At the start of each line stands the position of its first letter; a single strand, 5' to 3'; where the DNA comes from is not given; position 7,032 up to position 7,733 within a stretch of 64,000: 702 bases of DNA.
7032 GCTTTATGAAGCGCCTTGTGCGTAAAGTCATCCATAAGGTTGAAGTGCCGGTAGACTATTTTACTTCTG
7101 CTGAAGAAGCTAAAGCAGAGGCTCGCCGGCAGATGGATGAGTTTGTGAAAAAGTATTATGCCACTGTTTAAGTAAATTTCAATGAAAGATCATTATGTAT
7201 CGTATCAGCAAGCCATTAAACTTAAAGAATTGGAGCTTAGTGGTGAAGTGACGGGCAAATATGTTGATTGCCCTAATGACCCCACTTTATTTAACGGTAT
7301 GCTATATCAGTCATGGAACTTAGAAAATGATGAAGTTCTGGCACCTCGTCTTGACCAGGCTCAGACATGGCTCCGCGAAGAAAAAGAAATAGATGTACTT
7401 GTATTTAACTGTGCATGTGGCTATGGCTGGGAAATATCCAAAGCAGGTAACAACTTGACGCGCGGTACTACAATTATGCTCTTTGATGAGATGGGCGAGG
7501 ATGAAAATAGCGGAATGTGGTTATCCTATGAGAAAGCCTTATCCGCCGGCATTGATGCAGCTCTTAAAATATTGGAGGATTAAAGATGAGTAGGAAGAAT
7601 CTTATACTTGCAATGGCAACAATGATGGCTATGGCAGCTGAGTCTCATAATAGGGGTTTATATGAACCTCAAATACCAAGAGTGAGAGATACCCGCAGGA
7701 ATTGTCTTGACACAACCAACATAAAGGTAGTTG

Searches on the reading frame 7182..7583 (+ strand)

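Call 3: search_protein_families(library=pfam, proteins=[window:7182-7583:+], max_evalue=1)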
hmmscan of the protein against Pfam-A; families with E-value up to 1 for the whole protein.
window:7182-7583:+ (133 aa): 1 family
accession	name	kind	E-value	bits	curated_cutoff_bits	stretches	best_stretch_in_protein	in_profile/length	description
PF15888.10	FOG_N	-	0.11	13.6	27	1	27-61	11-45/111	Folded gastrulation N-terminus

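Call 5: search_protein_families(library=phrogs, proteins=[window:7182-7583:+], max_evalue=0.01)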
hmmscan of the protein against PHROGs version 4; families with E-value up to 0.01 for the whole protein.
window:7182-7583:+ (133 aa): 1 family
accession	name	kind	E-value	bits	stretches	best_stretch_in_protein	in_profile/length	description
phrog_12005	-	unknown function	9.4e-05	23.8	1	48-131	53-130/137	-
